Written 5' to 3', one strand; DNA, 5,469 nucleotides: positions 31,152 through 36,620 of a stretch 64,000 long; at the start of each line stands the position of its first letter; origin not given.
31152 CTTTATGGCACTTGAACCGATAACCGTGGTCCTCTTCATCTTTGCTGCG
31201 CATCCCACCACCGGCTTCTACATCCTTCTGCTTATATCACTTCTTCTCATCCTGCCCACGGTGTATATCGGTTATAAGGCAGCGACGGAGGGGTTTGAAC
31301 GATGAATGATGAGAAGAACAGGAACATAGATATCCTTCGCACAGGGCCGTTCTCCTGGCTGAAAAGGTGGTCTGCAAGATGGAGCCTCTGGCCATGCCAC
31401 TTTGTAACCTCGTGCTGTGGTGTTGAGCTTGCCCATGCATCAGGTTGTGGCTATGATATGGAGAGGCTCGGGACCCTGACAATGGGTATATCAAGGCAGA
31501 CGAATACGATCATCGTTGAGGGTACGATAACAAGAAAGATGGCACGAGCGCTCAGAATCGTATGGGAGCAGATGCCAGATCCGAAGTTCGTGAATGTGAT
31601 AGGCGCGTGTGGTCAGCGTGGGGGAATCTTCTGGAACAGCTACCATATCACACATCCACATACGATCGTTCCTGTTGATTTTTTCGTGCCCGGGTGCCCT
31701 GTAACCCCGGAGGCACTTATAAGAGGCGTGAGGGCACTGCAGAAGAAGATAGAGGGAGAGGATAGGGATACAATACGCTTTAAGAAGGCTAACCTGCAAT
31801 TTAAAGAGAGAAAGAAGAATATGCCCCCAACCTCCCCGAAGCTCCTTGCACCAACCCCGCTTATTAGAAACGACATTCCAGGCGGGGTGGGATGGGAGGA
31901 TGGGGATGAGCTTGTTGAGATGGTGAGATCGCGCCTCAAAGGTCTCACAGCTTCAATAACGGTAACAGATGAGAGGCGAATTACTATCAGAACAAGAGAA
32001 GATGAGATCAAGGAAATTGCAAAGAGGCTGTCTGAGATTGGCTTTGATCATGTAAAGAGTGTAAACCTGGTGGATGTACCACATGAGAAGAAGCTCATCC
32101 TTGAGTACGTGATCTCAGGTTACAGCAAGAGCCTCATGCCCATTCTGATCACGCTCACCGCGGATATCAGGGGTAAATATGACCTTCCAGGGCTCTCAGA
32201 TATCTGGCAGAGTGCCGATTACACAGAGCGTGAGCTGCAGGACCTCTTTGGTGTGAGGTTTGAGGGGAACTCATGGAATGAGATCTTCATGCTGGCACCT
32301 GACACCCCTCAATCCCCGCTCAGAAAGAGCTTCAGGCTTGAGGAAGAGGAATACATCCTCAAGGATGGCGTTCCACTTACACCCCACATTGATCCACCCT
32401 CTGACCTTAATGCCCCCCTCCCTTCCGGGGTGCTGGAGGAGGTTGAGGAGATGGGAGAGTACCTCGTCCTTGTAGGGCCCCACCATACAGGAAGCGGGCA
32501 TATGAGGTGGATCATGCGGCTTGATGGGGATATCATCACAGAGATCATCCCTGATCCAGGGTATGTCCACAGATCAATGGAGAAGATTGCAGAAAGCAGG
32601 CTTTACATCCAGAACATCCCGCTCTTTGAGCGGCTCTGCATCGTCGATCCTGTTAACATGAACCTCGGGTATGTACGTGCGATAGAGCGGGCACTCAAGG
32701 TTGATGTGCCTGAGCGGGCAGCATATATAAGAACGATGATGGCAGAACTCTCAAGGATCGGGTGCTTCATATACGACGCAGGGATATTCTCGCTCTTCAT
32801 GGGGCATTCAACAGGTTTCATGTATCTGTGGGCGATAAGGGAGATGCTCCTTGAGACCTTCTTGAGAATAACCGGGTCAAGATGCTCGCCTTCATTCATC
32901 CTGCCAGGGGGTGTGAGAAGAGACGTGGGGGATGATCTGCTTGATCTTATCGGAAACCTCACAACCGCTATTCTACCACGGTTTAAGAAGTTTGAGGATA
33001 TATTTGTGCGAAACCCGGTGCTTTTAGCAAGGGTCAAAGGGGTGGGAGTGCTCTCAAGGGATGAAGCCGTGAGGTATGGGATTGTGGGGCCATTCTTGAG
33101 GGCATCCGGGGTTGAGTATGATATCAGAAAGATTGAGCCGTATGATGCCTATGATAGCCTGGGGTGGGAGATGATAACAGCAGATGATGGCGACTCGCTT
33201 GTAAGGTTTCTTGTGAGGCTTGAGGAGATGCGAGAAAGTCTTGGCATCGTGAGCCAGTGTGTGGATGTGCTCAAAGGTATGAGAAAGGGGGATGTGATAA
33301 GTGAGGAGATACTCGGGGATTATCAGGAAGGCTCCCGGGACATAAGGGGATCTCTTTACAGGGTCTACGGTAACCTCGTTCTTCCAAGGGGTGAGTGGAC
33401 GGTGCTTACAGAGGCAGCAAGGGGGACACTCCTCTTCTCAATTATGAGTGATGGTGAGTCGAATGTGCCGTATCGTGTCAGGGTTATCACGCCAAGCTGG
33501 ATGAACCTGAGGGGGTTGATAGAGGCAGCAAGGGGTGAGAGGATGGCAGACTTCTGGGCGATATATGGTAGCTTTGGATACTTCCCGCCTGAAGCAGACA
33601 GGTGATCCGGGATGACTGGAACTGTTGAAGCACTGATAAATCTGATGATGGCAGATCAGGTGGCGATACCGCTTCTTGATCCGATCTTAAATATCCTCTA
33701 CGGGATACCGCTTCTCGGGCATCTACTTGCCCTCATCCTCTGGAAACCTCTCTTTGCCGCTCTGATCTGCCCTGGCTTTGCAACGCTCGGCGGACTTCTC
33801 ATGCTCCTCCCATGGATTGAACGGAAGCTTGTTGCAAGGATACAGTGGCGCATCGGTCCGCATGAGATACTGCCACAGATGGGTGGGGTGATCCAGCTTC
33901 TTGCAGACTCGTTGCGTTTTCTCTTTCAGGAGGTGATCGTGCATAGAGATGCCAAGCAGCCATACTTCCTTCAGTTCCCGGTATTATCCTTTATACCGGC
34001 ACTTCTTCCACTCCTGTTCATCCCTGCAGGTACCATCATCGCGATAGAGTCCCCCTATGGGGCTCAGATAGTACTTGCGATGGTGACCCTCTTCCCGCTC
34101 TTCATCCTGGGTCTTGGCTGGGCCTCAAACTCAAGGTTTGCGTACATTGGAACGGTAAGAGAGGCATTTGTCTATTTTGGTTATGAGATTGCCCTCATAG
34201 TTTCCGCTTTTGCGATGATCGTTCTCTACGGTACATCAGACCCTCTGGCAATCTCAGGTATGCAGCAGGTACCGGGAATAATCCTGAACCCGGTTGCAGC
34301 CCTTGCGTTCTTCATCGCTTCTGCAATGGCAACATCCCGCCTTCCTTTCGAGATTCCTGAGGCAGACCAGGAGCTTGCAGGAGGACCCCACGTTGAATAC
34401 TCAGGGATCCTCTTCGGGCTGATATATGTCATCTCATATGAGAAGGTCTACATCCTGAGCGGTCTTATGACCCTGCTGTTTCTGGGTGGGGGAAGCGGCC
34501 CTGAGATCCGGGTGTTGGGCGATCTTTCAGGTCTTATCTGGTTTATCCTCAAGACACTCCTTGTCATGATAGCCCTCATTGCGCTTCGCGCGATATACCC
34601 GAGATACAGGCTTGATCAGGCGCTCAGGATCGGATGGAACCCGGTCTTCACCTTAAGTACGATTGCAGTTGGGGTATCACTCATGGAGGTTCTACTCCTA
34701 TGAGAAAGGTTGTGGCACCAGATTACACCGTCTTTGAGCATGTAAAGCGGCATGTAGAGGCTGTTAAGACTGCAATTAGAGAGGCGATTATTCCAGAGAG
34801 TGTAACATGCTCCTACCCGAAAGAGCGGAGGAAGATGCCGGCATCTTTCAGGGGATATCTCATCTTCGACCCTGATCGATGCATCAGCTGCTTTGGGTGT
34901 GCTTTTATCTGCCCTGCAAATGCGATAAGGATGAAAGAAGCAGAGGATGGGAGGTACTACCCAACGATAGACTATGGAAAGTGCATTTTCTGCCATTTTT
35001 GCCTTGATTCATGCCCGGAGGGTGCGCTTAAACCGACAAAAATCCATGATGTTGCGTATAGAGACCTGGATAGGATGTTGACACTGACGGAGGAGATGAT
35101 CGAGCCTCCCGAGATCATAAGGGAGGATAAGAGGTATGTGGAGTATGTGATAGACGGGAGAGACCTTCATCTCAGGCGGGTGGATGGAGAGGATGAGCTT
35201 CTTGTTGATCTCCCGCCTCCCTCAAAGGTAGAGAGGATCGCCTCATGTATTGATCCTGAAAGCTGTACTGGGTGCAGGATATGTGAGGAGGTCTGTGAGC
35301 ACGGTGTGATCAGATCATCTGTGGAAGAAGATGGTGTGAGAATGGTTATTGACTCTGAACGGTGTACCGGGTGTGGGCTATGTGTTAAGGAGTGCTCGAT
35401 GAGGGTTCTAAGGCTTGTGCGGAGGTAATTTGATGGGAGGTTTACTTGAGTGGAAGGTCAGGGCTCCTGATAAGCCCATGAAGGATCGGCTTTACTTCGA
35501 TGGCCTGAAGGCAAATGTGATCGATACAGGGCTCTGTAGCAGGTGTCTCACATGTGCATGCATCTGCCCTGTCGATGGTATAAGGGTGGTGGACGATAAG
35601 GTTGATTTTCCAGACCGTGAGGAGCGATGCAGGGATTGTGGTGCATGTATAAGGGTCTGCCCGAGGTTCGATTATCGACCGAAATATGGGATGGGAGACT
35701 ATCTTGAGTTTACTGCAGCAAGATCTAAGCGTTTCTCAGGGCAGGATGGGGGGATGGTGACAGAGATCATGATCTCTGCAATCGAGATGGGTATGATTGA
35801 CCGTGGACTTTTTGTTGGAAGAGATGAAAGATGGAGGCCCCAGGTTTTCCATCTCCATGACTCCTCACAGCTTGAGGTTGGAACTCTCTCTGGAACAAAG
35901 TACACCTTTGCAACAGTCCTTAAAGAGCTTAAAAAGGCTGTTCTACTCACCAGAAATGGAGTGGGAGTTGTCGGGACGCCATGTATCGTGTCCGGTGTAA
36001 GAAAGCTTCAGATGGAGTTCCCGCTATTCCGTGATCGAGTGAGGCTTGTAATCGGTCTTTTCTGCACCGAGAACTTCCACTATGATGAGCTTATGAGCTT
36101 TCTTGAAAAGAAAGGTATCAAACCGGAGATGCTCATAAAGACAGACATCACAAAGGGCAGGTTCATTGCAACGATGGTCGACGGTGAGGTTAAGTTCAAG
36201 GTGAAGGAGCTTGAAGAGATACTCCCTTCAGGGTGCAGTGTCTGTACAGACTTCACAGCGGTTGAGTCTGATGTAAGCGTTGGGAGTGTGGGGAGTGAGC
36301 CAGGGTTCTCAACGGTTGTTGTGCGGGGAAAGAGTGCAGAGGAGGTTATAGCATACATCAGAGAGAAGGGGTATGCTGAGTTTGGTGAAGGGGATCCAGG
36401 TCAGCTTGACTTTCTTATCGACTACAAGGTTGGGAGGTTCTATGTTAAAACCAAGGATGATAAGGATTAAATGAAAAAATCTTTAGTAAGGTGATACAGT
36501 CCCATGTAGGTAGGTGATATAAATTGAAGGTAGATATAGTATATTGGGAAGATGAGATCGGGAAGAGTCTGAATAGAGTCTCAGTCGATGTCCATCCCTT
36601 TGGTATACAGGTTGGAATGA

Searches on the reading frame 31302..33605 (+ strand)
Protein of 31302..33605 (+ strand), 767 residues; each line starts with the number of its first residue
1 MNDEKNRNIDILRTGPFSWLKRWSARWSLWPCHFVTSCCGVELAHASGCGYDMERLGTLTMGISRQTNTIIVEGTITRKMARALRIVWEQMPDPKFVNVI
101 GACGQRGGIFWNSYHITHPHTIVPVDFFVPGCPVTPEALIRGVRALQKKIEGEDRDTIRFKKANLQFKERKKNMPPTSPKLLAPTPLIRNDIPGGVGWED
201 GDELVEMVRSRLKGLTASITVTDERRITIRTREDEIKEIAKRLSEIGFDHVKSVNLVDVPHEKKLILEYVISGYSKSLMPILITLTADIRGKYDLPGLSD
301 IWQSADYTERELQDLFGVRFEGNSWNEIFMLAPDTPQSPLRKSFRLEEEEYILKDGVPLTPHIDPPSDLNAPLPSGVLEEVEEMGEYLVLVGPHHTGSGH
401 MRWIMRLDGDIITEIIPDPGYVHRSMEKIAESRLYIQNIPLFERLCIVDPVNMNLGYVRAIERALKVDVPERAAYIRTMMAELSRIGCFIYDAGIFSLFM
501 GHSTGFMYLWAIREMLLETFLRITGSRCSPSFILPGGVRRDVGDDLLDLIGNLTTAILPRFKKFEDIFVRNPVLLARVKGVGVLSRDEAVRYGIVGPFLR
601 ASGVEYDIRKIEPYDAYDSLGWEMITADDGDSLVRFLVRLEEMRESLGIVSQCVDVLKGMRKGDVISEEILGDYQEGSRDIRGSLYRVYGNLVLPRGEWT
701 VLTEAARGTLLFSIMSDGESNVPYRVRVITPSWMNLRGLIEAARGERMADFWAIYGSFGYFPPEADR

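Call 37: search_protein_families(library=pfam, proteins=[window:31302-33605:+], max_evalue=0.001)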
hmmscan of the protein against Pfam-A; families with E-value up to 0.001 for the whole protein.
window:31302-33605:+ (767 aa): 4 families
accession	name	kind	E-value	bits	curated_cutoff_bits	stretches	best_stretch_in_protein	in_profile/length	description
PF00346.24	Complex1_49kDa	-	1.5e-74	251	24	1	500-767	2-271/271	Respiratory-chain NADH dehydrogenase, 49 Kd subunit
PF01058.29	Oxidored_q6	-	2.7e-21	76.1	27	1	38-146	3-128/128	NADH ubiquinone oxidoreductase, 20 Kd subunit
PF00329.25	Complex1_30kDa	-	3.8e-18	66.7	22.5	1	230-349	2-123/124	Respiratory-chain NADH dehydrogenase, 30 Kd subunit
PF00374.24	NiFeSe_Hases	-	0.00059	19.3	25.8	1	424-483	1-60/508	Nickel-dependent hydrogenase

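Call 67: search_protein_families(library=ncbifam, proteins=[window:31302-33605:+], max_evalue=0.00001)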
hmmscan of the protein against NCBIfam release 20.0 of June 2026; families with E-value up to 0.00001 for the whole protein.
window:31302-33605:+ (767 aa): 28 families (the best 25 are shown)
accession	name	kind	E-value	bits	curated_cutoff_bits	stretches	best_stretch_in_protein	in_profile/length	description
NF009808.0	PRK13292.1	equivalog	5.9e-127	424.6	1156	2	279-767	307-791/791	NADH-quinone oxidoreductase subunit B/C/D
NF004739.1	PRK06075.1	equivalog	6.2e-118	393.9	360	1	389-767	3-384/384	NADH-quinone oxidoreductase subunit D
TIGR01962.1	NuoD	equivalog_domain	2.3e-85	286.8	459.35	1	387-760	3-379/386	NADH dehydrogenase (quinone) subunit D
NF008974.0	PRK12322.1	equivalog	2e-80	270.5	522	1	386-758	6-357/366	NADH-quinone oxidoreductase subunit D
NF008728.0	PRK11742.1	equivalog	3.3e-77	260.2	840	1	258-767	89-598/598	NADH-quinone oxidoreductase subunit C/D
NF040602.1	F420_dehyd_FpoD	exception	3.4e-73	246.8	600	1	383-767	4-372/372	F420H2 dehydrogenase subunit FpoD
NF005649.0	PRK07415.1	equivalog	1.2e-69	235.2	583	1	386-759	9-386/394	NAD(P)H-quinone oxidoreductase subunit H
NF005012.1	PRK06411.1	subfamily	1.7e-43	148.1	116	1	18-155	25-163/166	NADH-quinone oxidoreductase subunit NuoB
TIGR01957.1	nuoB_fam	subfamily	4.7e-41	140.1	142.7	1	20-151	10-143/145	NADH-quinone oxidoreductase subunit B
NF011391.0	PRK14816.1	equivalog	4.8e-35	120.9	283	1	20-153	45-180/196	NADH-quinone oxidoreductase subunit B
NF011390.0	PRK14815.1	equivalog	1.2e-33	116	281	1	23-164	29-170/183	NADH dehydrogenase subunit B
NF011395.0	PRK14820.1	equivalog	1.5e-33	116.1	263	1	26-154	32-161/180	NADH-quinone oxidoreductase subunit B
NF011393.0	PRK14818.1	equivalog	1.6e-33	115.6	255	1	3-159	7-164/173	NADH dehydrogenase subunit B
NF011389.0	PRK14814.1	equivalog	3.2e-33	115.1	285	1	10-159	16-166/186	NADH dehydrogenase subunit B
NF011388.0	PRK14813.1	equivalog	9.9e-33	113.6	294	1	22-159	23-162/189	NADH dehydrogenase subunit B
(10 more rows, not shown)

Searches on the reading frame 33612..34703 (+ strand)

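Call 37: search_protein_families(library=pfam, proteins=[window:33612-34703:+], max_evalue=0.001)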
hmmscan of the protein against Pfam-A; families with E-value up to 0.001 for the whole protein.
window:33612-34703:+ (363 aa): 1 family
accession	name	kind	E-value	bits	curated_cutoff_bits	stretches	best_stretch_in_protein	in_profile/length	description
PF00146.26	NADHdh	-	6.1e-80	269.2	27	1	61-353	12-294/298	NADH dehydrogenase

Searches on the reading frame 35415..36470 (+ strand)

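Call 37: search_protein_families(library=pfam, proteins=[window:35415-36470:+], max_evalue=0.001)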
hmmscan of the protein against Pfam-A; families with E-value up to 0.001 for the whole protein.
window:35415-36470:+ (351 aa): 7 families
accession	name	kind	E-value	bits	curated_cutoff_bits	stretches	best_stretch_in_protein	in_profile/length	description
PF04432.18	FrhB_FdhB_C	-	7.6e-43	146.4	23.3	1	183-325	4-146/150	Coenzyme F420 hydrogenase/dehydrogenase, beta subunit C terminus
PF04422.18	FrhB_FdhB_N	-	2e-12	47.5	22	1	101-172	3-77/78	Coenzyme F420 hydrogenase/dehydrogenase, beta subunit N-term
PF13237.11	Fer4_10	-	1.5e-05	25.2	25.5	1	35-83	3-53/53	4Fe-4S dicluster domain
PF00037.32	Fer4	-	7.5e-05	22.8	21.1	0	69-83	5-19/24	4Fe-4S binding domain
PF13187.11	Fer4_9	-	0.00011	22.6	27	1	41-84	2-49/52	4Fe-4S dicluster domain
PF12838.12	Fer4_7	-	0.00027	21.8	27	1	41-83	2-49/52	4Fe-4S dicluster domain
PF14697.11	Fer4_21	-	0.00055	20.4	35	1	35-84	2-53/59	4Fe-4S dicluster domain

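Call 67: search_protein_families(library=ncbifam, proteins=[window:35415-36470:+], max_evalue=0.00001)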
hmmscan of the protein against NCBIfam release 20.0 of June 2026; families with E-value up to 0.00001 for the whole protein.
window:35415-36470:+ (351 aa): 10 families
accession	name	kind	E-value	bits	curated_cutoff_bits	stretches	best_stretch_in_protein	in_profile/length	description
NF006807.0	PRK09325.1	subfamily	2.7e-53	180.9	269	1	93-323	4-243/283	coenzyme F420-reducing hydrogenase subunit beta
TIGR03289.1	frhB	equivalog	7.5e-48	163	331.5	1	96-324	4-241/275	coenzyme F420 hydrogenase subunit beta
NF006808.0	PRK09326.1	equivalog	8.7e-46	156.3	444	1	33-317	6-296/341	F420H2 dehydrogenase subunit F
NF040616.1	F420_dehyd_FpoF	exception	3.3e-45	154.5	475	1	33-317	5-295/337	F420H2 dehydrogenase subunit FpoF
NF038196.1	ferrodoxin_EFR1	subfamily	1.7e-08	34.8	75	1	38-84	183-226/242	EFR1 family ferrodoxin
TIGR03294.1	FrhG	equivalog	2.4e-08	34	245.5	1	32-87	167-220/228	coenzyme F420 hydrogenase subunit gamma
NF040864.1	HgcB_ferredoxin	equivalog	8.6e-07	28.7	99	1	28-85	3-59/93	mercury methylation ferredoxin HgcB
NF010366.0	PRK13795.1-1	equivalog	2.1e-06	26.2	745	1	14-87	584-653/667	hypothetical protein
TIGR04041.1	activase_YjjW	hypoth_equivalog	2.7e-06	27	250.2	1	39-84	41-84/276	YjjW family glycine radical enzyme activase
NF042909.1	FMH_DH_FwdF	exception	5.9e-06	25.6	375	1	34-83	220-270/336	tungsten-dependent formylmethanofuran dehydrogenase subunit FwdF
